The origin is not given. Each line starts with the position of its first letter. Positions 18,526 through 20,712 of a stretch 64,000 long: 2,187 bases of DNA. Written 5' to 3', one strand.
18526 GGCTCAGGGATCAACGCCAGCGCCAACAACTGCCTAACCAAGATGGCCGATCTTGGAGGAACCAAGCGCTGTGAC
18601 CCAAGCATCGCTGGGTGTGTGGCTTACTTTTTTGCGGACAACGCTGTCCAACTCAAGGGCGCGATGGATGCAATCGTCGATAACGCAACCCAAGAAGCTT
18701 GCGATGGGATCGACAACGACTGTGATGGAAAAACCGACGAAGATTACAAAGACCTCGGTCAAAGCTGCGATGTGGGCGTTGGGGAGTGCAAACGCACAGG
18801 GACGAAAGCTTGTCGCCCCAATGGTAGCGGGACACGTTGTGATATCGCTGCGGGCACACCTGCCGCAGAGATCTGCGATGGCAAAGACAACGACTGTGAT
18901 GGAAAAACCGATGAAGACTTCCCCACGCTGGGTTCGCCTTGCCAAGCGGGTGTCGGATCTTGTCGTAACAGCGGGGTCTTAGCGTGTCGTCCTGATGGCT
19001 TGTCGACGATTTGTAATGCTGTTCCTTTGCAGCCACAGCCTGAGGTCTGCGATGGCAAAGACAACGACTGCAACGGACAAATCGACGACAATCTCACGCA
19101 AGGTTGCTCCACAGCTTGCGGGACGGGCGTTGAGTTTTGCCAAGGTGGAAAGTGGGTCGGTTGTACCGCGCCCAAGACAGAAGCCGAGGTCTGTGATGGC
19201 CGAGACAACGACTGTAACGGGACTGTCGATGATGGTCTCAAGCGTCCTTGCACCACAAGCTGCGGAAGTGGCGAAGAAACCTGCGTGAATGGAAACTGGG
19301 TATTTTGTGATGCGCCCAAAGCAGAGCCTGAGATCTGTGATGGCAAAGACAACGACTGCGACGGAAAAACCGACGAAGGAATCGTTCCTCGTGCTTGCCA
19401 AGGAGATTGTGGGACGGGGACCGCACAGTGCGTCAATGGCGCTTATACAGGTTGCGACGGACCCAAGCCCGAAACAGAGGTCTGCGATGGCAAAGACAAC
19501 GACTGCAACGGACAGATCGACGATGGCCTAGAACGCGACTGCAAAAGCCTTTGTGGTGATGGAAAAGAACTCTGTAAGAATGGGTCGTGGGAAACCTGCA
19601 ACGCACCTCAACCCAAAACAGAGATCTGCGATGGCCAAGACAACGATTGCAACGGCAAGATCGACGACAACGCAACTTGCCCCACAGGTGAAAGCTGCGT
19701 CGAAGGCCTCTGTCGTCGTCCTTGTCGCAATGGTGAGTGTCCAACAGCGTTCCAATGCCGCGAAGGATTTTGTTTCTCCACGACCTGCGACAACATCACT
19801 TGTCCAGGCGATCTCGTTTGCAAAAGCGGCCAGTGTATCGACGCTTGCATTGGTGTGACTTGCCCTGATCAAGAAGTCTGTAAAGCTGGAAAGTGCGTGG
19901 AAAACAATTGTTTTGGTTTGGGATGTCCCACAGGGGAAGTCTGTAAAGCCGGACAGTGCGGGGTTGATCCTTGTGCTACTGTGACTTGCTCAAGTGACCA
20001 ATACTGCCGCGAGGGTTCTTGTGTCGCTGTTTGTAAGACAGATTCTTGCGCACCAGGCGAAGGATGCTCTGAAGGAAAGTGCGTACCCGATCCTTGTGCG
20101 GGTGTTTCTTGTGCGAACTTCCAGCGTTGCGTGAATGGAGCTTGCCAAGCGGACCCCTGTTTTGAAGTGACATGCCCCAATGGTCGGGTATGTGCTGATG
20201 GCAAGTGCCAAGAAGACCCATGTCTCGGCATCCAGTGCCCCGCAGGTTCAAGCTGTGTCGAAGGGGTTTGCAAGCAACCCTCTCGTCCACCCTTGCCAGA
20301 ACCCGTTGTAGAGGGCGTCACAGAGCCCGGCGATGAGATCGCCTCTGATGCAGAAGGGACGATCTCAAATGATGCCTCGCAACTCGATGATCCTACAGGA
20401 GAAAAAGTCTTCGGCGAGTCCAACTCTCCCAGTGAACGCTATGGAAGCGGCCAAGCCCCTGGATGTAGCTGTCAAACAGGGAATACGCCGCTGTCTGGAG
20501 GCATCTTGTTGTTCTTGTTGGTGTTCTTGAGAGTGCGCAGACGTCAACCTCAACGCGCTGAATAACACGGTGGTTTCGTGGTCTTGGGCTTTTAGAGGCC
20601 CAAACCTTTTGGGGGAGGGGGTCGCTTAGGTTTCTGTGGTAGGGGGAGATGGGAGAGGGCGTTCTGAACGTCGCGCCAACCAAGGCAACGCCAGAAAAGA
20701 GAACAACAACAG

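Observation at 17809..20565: vWA / 7x MopE repeat / MYXO-CTERM giant secreted protein with recombinogenic DNA repeats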

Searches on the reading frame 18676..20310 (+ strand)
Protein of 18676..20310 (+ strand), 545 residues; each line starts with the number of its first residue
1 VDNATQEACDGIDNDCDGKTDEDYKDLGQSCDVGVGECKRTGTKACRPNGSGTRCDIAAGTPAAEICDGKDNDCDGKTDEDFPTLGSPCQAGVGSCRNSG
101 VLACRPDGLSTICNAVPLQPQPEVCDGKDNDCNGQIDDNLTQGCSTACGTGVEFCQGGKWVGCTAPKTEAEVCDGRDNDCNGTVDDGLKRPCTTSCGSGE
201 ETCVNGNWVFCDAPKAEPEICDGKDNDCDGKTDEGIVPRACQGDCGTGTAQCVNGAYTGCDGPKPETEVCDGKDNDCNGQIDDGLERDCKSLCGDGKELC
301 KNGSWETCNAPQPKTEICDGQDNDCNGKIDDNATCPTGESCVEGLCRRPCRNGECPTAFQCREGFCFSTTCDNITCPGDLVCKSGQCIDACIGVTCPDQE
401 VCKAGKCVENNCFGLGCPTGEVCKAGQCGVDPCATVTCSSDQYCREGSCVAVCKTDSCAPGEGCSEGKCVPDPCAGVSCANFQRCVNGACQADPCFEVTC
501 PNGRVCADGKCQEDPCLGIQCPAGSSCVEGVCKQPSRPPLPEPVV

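Call 41: predict_structure(alignment_id=A2)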
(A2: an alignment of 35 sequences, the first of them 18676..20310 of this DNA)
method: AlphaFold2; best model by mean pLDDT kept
length: 545 residues; sequences in the alignment: 35
mean_pLDDT: 84.3   pTM: 0.33
mean pLDDT of the five models: 84.3, 82.9, 82.7, 80.3, 80.2
residues with pLDDT >= 90: 103; 70-90: 413; 50-70: 21; < 50: 8
segments of 3 or more residues with pLDDT < 50: 540-545
pLDDT, mean of each block of 10 residues (from residue 1): 68 83 88 91 90 91 90 90 91 86 91 89 89 86 89 91 88 89 88 90 90 88 89 87 84 86 85 86 87 86 87 81 81 80 79 72 71 70 73 80 81 83 85 88 89 83 82 85 87 87 84 85 87 70 41
secondary structure, 60 per line:
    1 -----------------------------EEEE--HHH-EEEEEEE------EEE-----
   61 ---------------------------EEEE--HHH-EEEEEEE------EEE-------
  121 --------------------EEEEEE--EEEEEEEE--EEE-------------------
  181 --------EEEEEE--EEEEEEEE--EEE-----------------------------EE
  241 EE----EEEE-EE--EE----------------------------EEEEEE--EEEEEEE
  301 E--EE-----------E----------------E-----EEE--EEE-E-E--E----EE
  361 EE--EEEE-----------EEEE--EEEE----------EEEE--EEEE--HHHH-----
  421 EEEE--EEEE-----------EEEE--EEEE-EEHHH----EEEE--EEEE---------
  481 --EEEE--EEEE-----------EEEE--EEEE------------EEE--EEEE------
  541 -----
elements in order: E30-33 E40-46 E53-55 E88-91 E98-104 E111-113 E141-146 E149-156 E159-161 E189-194 E197-204 E207-209 E239-242 E247-250 E286-291 E294-301 E340-342 E345-347 E359-362 E365-368 E380-383 E386-389 E400-403 E406-409 H412-415 E421-424 E427-430 E442-445 E448-451 E462-465 E468-471 E483-486 E489-492 E504-507 E510-513 E526-528 E531-534

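Call 43: fold_search(model_id=the predicted structure, library=pdb)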
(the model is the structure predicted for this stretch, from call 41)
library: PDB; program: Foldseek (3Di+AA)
matches with E <= 10: 55; with E <= 0.001: 0
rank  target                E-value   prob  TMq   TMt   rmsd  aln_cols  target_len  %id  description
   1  8jxh_B                1.2e-01  0.04  0.07  0.04  56.0       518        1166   16  rat megalin RAP complex wingA (released 2024-06-19)
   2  8e1z_B                2.4e-01  0.10  0.07  0.15  22.1       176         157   18  Crystal structure of Plasmodium falciparum ookinete surface antigen Pfs28 (released 2022-11-30)
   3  8jxg_A                4.3e-01  0.03  0.08  0.05  33.7       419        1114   16  rat megalin RAP complex bodyB (released 2024-06-19)
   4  8jxb_B                4.3e-01  0.01  0.06  0.04  53.2       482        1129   16  Cryo-EM structure of rat megalin wingAc (released 2024-06-19)
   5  7y5q_A                7.3e-01  0.03  0.07  0.09  19.6       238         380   12  Structure of 1:1 PAPP-A.STC2 complex(half map) (released 2023-01-11)
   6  1z1y_B                8.6e-01  0.04  0.06  0.14  23.8       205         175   18  Crystal structure of Methylated Pvs25, an ookinete protein from Plasmodium vivax (released 2005-12-06)
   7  1z1y_A                8.6e-01  0.04  0.06  0.14  23.5       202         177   19  Crystal structure of Methylated Pvs25, an ookinete protein from Plasmodium vivax (released 2005-12-06)
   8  8hgh_A                1.0e+00  0.02  0.07  0.04  19.0       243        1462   12  Structure of 2:2 PAPP-A.STC2 complex (released 2023-01-11)
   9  8e1z_A                1.1e+00  0.09  0.07  0.16   9.4       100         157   20  Crystal structure of Plasmodium falciparum ookinete surface antigen Pfs28 (released 2022-11-30)
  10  1ri6                  1.1e+00  0.02  0.05  0.07  41.5       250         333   14  Structure of a putative isomerase from E. coli (released 2003-11-25)
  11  2xrb                  1.5e+00  0.02  0.07  0.12  21.9       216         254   14  Structure of the N-terminal four domains of the complement regulator Rat Crry (released 2011-06-22)
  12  6b08_A                1.6e+00  0.05  0.07  0.16  13.8       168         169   13  Crystal structure of Pfs25 in complex with the transmission blocking antibody 1276 (released 2017-11-15)
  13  9mgg_B                1.6e+00  0.01  0.05  0.07  23.1       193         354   11  beta-barrel assembly machine from Escherichia coli in a late state of substrate assembly (released 2025-12-17)
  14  8ezl_A                1.7e+00  0.03  0.06  0.13  16.8       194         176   15  Pfs25 in complex with transmission-reducing antibody AS01-50 (released 2023-08-16)
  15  1c1z_A                2.4e+00  0.02  0.09  0.12  22.6       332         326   12  CRYSTAL STRUCTURE OF HUMAN BETA-2-GLYCOPROTEIN-I (APOLIPOPROTEIN-H) (released 1999-11-19)
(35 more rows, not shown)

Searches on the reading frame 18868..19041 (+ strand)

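Call 24: search_protein_families(library=pfam, proteins=[window:18868-19041:+], max_evalue=10)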
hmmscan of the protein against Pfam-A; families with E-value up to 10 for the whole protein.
seq(58 aa): 1 family
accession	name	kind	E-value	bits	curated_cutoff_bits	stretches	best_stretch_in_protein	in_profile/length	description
PF11617.13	Cu-binding_MopE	-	6.1e-05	23.6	27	1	1-16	15-30/30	Putative metal-binding motif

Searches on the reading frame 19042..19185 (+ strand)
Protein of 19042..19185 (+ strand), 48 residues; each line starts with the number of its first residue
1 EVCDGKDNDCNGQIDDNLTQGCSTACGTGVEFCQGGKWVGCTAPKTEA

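Call 24: search_protein_families(library=pfam, proteins=[window:19042-19185:+], max_evalue=10)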
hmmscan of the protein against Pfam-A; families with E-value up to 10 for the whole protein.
seq(48 aa): 1 family
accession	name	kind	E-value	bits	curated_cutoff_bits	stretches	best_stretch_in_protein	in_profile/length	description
PF11617.13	Cu-binding_MopE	-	0.00013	22.6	27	1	1-16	15-30/30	Putative metal-binding motif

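Call 52: search_solved_structures(query=A3, max_evalue=10, show_alignments=4)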
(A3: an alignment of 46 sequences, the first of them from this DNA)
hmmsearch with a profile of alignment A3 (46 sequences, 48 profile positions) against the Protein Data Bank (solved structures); distinct sequences matched with E-value up to 10: 1.
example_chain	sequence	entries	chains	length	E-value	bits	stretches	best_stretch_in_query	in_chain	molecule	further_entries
7unx_A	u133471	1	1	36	1.4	12.5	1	20-41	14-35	Xanthusin-1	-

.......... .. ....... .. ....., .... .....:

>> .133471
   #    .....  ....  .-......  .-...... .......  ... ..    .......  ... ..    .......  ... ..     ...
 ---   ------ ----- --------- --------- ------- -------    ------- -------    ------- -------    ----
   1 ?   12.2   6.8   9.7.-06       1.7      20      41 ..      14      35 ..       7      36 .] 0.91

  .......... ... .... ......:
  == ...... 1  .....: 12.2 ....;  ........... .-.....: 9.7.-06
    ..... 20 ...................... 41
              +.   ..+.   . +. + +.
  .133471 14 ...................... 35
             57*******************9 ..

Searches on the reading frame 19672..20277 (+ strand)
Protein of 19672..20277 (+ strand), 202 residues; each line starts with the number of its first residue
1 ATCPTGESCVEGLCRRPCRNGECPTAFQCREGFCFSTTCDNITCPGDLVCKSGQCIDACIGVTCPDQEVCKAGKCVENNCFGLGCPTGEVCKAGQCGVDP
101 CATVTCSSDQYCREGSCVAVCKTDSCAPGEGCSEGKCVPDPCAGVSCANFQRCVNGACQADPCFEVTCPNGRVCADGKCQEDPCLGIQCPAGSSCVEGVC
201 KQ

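Call 24: search_protein_families(library=pfam, proteins=[window:19672-20277:+], max_evalue=10)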
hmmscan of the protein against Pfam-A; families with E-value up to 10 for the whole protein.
seq(202 aa): 1 family
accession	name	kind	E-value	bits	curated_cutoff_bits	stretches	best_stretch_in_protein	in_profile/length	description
PF23416.1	DUF7107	-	4.2e-05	24.2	24.6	5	43-81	7-47/48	Domain of unknown function (DUF7107)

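Call 25: search_protein_families(library=ncbifam, proteins=[window:19672-20277:+], max_evalue=10)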
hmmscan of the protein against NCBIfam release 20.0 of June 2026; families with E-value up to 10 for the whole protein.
seq(202 aa): 0 families

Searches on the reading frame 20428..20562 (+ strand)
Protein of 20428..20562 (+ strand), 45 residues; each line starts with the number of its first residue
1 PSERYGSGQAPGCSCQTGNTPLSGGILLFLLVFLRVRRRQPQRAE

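Call 25: search_protein_families(library=ncbifam, proteins=[window:20428-20562:+], max_evalue=10)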
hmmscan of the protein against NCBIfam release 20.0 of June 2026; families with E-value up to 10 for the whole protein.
seq(45 aa): 4 families
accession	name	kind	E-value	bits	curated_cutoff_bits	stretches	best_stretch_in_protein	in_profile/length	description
TIGR03382.1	GC_trans_RRR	domain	1.6e-05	25.4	15.85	1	12-39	1-27/27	MYXO-CTERM sorting domain-containing protein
TIGR03901.2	MYXO-CTERM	domain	4.1e-05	23.8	20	1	12-39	3-32/34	MYXO-CTERM sorting domain-containing protein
NF045638.1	Mrt_dep_phytase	exception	0.07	11.8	440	1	9-40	399-429/430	myxosortase-dependent phytase-like phosphatase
TIGR03501.1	GlyGly_CTERM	domain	0.42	11.5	15.5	1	22-39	5-22/22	GlyGly-CTERM sorting domain-containing protein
